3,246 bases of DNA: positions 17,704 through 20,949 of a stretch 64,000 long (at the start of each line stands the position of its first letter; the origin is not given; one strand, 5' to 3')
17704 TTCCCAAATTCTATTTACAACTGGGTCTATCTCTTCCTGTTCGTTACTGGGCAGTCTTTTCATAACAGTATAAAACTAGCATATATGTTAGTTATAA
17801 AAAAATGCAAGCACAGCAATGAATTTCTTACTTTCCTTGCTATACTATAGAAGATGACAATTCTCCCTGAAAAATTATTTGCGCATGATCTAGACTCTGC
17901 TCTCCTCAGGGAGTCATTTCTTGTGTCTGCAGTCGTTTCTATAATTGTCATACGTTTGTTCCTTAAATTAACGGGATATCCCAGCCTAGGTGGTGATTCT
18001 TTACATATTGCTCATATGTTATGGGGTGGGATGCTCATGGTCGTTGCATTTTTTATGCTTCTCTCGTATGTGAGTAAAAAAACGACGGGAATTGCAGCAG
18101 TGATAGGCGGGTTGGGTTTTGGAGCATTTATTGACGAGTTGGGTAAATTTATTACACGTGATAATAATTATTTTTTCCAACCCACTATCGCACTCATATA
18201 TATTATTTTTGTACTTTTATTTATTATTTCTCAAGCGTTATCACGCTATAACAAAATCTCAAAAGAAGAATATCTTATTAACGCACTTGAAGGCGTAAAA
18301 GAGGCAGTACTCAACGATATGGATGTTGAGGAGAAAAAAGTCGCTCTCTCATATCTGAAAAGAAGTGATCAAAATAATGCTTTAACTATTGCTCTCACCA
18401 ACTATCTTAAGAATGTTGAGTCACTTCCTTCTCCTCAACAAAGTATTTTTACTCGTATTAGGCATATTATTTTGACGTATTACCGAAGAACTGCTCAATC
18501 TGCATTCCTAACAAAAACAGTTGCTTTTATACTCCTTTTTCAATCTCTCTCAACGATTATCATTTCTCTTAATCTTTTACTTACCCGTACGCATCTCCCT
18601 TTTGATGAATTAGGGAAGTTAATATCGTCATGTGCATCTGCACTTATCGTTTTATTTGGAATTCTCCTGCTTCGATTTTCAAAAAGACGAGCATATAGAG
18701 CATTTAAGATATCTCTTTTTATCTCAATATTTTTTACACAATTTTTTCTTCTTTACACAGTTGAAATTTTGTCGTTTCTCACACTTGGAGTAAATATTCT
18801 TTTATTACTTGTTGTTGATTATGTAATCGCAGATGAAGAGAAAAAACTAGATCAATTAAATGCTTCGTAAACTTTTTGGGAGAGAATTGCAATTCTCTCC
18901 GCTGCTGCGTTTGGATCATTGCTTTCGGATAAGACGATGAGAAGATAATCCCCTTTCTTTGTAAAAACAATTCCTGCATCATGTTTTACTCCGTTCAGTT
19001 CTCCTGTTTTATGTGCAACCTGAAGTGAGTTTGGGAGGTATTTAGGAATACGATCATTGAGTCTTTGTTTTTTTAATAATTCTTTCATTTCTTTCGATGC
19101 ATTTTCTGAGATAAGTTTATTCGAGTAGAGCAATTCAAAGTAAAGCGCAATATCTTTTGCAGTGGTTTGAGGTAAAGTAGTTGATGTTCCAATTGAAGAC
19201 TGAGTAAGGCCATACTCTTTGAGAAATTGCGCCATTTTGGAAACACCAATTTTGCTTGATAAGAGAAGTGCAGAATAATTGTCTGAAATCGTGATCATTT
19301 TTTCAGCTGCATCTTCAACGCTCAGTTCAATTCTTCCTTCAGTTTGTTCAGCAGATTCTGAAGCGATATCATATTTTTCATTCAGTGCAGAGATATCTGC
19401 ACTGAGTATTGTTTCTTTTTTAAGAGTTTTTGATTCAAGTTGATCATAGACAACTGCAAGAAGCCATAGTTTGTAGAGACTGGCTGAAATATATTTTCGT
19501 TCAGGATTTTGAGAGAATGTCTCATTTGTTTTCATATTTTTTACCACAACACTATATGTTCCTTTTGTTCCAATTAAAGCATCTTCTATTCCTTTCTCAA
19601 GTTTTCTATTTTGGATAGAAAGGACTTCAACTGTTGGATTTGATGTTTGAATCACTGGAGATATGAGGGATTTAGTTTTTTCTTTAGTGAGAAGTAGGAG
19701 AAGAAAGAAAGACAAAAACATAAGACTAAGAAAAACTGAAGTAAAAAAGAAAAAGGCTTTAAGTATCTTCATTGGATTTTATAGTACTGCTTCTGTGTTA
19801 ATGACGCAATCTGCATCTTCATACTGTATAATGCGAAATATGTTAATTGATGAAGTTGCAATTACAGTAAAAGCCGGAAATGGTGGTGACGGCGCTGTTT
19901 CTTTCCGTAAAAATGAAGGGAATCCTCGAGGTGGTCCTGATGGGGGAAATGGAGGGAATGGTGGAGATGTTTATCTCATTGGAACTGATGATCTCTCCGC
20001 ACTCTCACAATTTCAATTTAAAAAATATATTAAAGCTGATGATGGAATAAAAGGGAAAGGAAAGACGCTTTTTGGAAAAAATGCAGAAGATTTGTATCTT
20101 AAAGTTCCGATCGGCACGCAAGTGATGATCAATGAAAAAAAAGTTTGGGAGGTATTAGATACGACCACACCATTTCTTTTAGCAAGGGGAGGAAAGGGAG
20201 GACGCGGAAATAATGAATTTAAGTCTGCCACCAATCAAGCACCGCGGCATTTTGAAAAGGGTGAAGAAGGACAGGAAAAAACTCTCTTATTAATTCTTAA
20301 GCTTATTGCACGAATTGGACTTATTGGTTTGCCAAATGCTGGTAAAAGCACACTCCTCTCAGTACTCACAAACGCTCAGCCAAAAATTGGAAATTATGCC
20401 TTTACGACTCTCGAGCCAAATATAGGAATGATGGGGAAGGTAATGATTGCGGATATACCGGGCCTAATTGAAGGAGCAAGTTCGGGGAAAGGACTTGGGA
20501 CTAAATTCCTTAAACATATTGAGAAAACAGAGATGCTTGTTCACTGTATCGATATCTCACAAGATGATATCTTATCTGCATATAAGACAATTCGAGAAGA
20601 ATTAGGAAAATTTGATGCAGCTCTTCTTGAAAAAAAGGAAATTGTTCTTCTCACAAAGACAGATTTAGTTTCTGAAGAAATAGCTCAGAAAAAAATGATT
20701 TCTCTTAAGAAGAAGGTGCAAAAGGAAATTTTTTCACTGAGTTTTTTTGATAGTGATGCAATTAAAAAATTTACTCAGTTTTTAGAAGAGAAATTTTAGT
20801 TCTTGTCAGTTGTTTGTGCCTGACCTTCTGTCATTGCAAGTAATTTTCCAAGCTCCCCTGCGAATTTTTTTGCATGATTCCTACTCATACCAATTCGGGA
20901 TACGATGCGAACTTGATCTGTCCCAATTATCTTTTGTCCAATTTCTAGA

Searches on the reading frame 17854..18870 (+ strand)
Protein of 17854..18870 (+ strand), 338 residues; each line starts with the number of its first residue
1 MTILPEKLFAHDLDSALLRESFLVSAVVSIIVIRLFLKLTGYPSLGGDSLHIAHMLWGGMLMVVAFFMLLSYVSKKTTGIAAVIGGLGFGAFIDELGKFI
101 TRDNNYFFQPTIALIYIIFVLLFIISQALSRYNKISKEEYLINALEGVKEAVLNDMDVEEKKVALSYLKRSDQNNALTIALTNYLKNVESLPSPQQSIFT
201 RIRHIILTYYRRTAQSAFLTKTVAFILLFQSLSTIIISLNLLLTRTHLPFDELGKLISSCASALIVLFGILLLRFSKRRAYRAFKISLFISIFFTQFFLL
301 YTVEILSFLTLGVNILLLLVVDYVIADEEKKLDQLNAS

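Call 73: search_protein_families(library=pfam, proteins=[window:17854-18870:+], max_evalue=0.01)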
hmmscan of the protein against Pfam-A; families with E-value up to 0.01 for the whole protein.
window:17854-18870:+ (338 aa): 2 families
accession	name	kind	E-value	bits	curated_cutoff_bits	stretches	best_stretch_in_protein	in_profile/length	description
PF14163.11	SieB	-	0.004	17.2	26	1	110-177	33-99/147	Super-infection exclusion protein B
PF03116.20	NQR2_RnfD_RnfE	-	0.0085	15.9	27.7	1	24-92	197-258/296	NQR2, RnfD, RnfE family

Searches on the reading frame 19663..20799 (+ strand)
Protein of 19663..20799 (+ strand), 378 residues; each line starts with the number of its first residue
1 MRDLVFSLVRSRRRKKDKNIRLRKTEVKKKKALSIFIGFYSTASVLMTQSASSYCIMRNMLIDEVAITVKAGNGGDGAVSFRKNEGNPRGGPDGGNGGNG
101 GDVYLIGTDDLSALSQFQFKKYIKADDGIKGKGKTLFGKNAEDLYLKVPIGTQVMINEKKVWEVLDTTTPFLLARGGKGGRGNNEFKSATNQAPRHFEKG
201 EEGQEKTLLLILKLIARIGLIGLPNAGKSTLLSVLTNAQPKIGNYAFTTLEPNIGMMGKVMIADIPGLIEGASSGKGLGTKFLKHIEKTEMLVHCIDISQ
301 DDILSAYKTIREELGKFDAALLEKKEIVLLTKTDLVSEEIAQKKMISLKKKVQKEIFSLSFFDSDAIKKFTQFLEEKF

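Call 73: search_protein_families(library=pfam, proteins=[window:19663-20799:+], max_evalue=0.01)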
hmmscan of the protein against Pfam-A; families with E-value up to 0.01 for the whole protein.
window:19663-20799:+ (378 aa): 7 families
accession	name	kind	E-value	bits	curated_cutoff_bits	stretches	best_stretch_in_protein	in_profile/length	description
PF01018.28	GTP1_OBG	-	9e-50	168.7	27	1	62-214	1-155/155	GTP1/OBG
PF01926.29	MMR_HSR1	-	3e-23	82.5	21.9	1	217-331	1-112/113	50S ribosome-binding GTPase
PF02421.24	FeoB_N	-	3.4e-10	40.1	27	1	217-300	2-90/156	Ferrous iron transport protein B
PF04670.18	Gtr1_RagA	-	2.5e-05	24.2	22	1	220-359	4-147/232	Gtr1/RagA G protein conserved region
PF19993.5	DO-GTPase2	-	0.0035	17.5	27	0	217-235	2-20/226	Double-GTPase 2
PF03193.22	RsgA_GTPase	-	0.0073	16.6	30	0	325-377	55-107/174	RsgA GTPase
PF00025.27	Arf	-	0.0086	16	22.3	0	216-338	15-130/174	ADP-ribosylation factor family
